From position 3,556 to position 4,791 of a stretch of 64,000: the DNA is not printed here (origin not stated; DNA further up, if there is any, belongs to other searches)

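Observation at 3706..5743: WYL regulator, DEDDh exonuclease and HAD phosphatase cassette bracketed by two repeat copies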

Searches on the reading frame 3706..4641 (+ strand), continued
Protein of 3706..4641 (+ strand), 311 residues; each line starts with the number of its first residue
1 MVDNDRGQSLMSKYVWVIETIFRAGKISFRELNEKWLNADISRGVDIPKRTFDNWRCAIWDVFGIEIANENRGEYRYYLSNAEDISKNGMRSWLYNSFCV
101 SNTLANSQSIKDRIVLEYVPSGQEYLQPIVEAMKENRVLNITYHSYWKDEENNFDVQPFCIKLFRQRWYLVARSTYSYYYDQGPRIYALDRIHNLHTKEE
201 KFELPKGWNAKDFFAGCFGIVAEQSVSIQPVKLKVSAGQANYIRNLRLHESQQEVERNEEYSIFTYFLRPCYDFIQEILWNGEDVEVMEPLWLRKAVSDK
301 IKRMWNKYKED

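Call 22: search_protein_families(library=pfam, proteins=[L060:5493-6131:+, L081:8820-9386:+, L064:10591-12573:+, L016:8466-10184:+, L048:7933-8544:+, L026:8561-9283:+, L057:7935-8993:+, L013:10401-11942:+, L087:6344-7201:+, L070:11546-12922:+], max_evalue=0.001)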
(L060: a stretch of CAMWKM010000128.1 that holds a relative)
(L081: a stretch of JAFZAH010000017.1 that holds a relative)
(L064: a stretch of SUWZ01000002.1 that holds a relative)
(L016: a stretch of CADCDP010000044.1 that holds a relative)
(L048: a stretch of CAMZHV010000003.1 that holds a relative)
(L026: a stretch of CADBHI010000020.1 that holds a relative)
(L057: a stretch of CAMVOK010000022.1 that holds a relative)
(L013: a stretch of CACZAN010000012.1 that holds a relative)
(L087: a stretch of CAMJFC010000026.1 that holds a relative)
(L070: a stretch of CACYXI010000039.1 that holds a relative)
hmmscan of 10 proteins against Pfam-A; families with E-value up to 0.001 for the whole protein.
L060:5493-6131:+ (212 aa): 0 families

L081:8820-9386:+ (188 aa): 0 families

L064:10591-12573:+ (660 aa): 2 families
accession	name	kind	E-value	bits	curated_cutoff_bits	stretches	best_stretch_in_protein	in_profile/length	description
PF03235.19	GmrSD_N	-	9.4e-31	107.9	33.2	1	25-223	1-199/199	GmrSD restriction endonuclease, N-terminal domain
PF07510.16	GmrSD_C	-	1.6e-07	31.7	23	1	543-646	26-132/138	GmrSD restriction endonucleases, C-terminal domain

L016:8466-10184:+ (572 aa): 2 families
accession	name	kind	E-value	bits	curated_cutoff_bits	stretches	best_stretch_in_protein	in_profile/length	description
PF03235.19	GmrSD_N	-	2.2e-32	113.2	33.2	1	168-329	3-199/199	GmrSD restriction endonuclease, N-terminal domain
PF25202.1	DUF7834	-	3.9e-26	92.8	27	1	338-535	2-231/235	Family of unknown function (DUF7834)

L048:7933-8544:+ (203 aa): 0 families

L026:8561-9283:+ (241 aa): 0 families

L057:7935-8993:+ (352 aa): 0 families

L013:10401-11942:+ (513 aa): 5 families
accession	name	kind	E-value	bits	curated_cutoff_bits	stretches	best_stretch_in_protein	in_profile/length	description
PF07728.20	AAA_5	-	1.1e-15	58.3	22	1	208-401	1-139/139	AAA domain (dynein-related subfamily)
PF00004.35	AAA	-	7.8e-07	30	21.2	1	209-305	1-69/131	ATPase family associated with various cellular activities (AAA)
PF20720.3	nSTAND3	-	0.00013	22.1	27.2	1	194-230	5-41/155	Novel STAND NTPase 3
PF01695.23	IstB_IS21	-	0.00014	21.9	24.1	1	202-260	88-140/238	IstB-like ATP binding protein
PF13401.12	AAA_22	-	0.00086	20.1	27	0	207-304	6-95/130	AAA domain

L087:6344-7201:+ (285 aa): 1 family
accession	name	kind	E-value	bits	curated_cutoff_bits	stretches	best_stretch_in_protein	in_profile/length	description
PF04371.20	PAD_porph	-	1.6e-26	93.8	25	1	43-281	71-319/321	Porphyromonas-type peptidyl-arginine deiminase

L070:11546-12922:+ (458 aa): 1 family
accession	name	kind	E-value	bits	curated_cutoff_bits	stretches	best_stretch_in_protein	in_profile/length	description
PF10117.15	McrBC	-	1.9e-45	155.7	23.9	1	78-400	3-318/318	McrBC 5-methylcytosine restriction system component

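Call 25: search_protein_families(library=pfam, proteins=[L022:10075-12522:+, L022:12956-14044:+, L022:14087-14926:+, L025:9648-10568:+, L025:10663-11550:+, L017:9193-9654:+, L025:2098-2730:+, L049:9014-9910:+, L036:8733-9692:+, L015:13175-13489:+], max_evalue=0.001)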
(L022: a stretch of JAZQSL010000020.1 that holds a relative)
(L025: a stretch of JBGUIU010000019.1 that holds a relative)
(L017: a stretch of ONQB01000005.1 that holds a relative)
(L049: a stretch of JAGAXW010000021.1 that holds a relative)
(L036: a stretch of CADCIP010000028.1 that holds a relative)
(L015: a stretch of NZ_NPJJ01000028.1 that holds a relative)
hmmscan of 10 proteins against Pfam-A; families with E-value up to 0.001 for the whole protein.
L022:10075-12522:+ (815 aa): 3 families
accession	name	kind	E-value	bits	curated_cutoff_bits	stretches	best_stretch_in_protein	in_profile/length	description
PF07733.18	DNA_pol3_alpha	-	1.4e-62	212.1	23.9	1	325-592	2-260/260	Bacterial DNA polymerase III alpha NTPase domain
PF17657.6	DNA_pol3_finger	-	3e-51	173.5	22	1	595-758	1-166/166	Bacterial DNA polymerase III alpha subunit finger domain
PF02811.25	PHP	-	3.9e-42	144.8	26.4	1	8-188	1-163/164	PHP domain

L022:12956-14044:+ (362 aa): 1 family
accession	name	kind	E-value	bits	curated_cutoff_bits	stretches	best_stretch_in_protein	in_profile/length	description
PF16286.10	DUF4932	-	5.7e-61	207.2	28.7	1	23-342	1-329/332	Domain of unknown function (DUF4932)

L022:14087-14926:+ (280 aa): 0 families

L025:9648-10568:+ (306 aa): 2 families
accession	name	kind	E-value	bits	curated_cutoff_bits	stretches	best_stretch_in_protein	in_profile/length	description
PF25583.1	WCX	-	4.4e-07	30.6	23.9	1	212-292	4-75/76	WCX domain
PF13280.12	WYL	-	0.00022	21.6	21.8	1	110-174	4-65/70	WYL domain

L025:10663-11550:+ (295 aa): 0 families

L017:9193-9654:+ (153 aa): 1 family
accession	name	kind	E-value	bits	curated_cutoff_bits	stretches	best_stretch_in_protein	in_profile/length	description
PF05014.21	Nuc_deoxyrib_tr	-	6.2e-14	52.6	28.8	1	19-116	1-102/117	Nucleoside 2-deoxyribosyltransferase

L025:2098-2730:+ (210 aa): 0 families

L049:9014-9910:+ (298 aa): 0 families

L036:8733-9692:+ (319 aa): 2 families
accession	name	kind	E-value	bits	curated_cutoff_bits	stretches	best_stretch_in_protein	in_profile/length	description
PF20796.3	PDDEXK_13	-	5e-67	226.7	27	1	15-317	2-288/290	PD-(D/E)XK nuclease superfamily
PF22558.3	REase-ARP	-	4.7e-29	102.3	27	1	26-317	3-269/270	Restriction Endonuclease associating with ARP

L015:13175-13489:+ (104 aa): 0 families

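Call 30: search_solved_structures(query=A1, max_evalue=1, show_alignments=1)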
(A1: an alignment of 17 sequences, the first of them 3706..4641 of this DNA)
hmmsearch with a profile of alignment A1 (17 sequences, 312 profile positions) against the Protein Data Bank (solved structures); distinct sequences matched with E-value up to 1: 10.
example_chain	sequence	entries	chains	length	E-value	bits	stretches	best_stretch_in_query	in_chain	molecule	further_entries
7u02_B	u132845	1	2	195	2.1e-07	33.5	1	183-302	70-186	WYL domain-containing protein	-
7tzv_A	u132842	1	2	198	2.1e-07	33.5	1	183-302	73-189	WYL domain-containing protein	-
9cu3_B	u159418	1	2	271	4.9e-07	32.3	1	183-302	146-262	WYL domain-containing protein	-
9pfq_Q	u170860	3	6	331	6.1e-07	32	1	183-302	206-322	WYL domain-containing protein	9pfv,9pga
8tp8_A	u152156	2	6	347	6.9e-07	31.8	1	183-302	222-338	DeoR-family transcriptional regulator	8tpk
6sj9_A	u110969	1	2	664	2.6e-05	26.6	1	120-197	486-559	Proteasome accessory factor B/C (PafBC)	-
7p5x_AY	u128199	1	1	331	0.042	16.1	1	119-300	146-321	Transcriptional regulator-like protein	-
9fnd_X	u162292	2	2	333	0.043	16.1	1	119-300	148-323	Transcriptional regulator-like protein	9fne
6tey_A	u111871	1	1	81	0.32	13.2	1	71-123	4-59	DNA-binding protein TubR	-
9yck_B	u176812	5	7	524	0.87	11.8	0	65-104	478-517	Guanine-N7 methyltransferase nsp14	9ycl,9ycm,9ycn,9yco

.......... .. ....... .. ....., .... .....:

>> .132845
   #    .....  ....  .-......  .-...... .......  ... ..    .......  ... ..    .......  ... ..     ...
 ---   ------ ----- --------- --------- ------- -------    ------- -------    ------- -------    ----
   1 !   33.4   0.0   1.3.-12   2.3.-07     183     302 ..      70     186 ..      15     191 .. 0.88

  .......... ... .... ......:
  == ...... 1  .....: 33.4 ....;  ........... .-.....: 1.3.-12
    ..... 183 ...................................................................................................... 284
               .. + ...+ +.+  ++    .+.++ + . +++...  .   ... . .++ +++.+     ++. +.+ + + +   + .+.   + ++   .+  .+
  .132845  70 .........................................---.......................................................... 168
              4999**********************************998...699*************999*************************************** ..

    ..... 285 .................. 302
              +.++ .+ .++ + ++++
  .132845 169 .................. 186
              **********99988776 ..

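Call 33: find_encoding_contigs(protein=P0024, flank=10000, max_places=5)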
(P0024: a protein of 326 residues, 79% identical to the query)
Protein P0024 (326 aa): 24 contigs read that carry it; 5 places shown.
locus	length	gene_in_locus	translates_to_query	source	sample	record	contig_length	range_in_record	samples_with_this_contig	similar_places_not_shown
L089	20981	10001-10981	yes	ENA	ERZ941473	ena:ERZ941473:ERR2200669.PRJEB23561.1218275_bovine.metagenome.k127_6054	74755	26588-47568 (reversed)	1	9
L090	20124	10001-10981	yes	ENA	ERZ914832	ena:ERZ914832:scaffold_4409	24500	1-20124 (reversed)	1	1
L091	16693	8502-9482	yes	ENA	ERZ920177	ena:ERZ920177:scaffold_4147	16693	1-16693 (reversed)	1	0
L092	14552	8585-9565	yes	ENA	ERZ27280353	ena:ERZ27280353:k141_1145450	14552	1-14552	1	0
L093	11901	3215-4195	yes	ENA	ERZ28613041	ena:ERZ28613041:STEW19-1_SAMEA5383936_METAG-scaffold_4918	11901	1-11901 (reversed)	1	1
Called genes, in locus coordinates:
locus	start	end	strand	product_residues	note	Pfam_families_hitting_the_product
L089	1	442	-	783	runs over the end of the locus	PF05140:ResB, PF01578:Cytochrom_C_asm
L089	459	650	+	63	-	-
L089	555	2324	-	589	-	PF00034:Cytochrom_C (faint), PF06537:DHOR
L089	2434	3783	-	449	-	PF09375:Peptidase_M75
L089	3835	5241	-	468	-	-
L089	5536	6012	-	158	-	PF01451:LMWPc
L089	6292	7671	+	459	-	PF13472:Lipase_GDSL_2 (weak)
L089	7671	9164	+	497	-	PF03062:MBOAT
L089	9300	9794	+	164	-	-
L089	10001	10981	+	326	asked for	PF13280:WYL, PF25583:WCX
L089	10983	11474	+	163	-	PF00929:RNase_T, PF16473:Rv2179c-like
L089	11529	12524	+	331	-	PF13310:Virulence_RhuM, PF02661:Fic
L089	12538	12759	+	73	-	PF19637:DUF6140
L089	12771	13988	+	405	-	PF14281:PDDEXK_4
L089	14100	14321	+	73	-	PF19637:DUF6140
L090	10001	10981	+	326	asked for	PF13280:WYL, PF25583:WCX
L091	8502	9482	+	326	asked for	PF13280:WYL, PF25583:WCX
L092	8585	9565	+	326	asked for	PF13280:WYL, PF25583:WCX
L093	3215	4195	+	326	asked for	PF13280:WYL, PF25583:WCX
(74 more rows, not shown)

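Call 44: find_related_loci(query=A1, collection=viral_contigs, flank=8000)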
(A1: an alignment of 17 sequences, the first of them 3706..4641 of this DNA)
Query A1 (311 aa) in viral_contigs; peptide patterns used: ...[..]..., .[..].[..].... (x = any residue, [..] = any of these).
204 stretches matched a pattern; 4 encode a relative of the query (tblastn E <= 1e-3); 4 distinct loci.
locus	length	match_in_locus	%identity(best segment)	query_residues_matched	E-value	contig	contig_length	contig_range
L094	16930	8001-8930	80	2-311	5e-177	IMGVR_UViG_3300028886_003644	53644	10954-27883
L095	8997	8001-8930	80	2-311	5e-177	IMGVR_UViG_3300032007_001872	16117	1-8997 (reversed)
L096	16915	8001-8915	72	4-308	2e-159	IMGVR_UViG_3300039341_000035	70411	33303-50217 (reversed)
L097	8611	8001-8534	83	2-179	1e-102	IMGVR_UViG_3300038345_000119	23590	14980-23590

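Call 59: list_cluster_members(proteins=[window:3706-4641:+, window:4644-5135:+, window:346-1923:-])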
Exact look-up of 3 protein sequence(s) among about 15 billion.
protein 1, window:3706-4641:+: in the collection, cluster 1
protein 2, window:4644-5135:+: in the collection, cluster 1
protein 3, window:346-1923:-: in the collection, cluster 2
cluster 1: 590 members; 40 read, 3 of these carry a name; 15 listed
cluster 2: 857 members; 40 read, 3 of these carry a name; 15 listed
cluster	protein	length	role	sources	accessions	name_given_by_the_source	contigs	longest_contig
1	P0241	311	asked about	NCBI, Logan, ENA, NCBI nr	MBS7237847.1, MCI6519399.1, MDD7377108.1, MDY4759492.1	MAG: WYL domain-containing protein [Prevotellaceae bacterium] | WYL domain-containing protein [Bacteroidaceae bacterium]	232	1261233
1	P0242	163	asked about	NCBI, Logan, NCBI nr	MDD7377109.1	MAG: 3'-5' exonuclease [Prevotellaceae bacterium] | 3'-5' exonuclease [Prevotellaceae bacterium]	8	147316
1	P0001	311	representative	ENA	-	-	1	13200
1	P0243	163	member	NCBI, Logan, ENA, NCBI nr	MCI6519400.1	MAG: 3'-5' exonuclease [Prevotellaceae bacterium] | 3'-5' exonuclease [Prevotellaceae bacterium]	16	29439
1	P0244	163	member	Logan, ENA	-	-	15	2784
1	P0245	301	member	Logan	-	-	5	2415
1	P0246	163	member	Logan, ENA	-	-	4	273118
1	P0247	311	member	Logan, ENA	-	-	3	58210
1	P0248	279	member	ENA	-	-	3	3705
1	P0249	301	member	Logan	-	-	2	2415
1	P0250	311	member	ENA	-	-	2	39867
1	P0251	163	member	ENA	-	-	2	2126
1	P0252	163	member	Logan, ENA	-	-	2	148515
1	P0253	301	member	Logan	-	-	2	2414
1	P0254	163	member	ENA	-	-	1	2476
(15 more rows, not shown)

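Call 60: predict_structure(alignment_id=A1)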
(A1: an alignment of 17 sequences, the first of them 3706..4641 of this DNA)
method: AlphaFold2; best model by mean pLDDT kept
length: 311 residues; sequences in the alignment: 17
mean_pLDDT: 48.1   pTM: 0.33
mean pLDDT of the five models: 48.1, 47.9, 46.4, 44.1, 40.1
residues with pLDDT >= 90: 15; 70-90: 63; 50-70: 36; < 50: 197
segments of 3 or more residues with pLDDT < 50: 1-8, 79-224, 270-311
pLDDT, mean of each block of 10 residues (from residue 1): 38 70 83 89 84 76 65 69 31 29 26 24 30 28 22 29 30 35 33 25 38 37 52 66 66 86 71 43 37 42 38 35
secondary structure, 60 per line:
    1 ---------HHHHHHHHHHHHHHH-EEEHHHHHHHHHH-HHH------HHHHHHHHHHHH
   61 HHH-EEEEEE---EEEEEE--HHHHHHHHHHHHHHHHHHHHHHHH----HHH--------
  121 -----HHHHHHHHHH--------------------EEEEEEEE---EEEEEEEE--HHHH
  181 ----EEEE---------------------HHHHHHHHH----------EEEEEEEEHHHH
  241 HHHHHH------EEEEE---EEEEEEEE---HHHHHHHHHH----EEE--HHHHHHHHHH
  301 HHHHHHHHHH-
elements in order: H10-24 E26-28 H29-38 H49-63 E65-70 E74-79 H82-105 H126-135 E156-163 E167-174 H177-180 E185-188 H210-218 E229-236 H237-246 E253-257 E261-268 H272-281 E286-288 H291-310
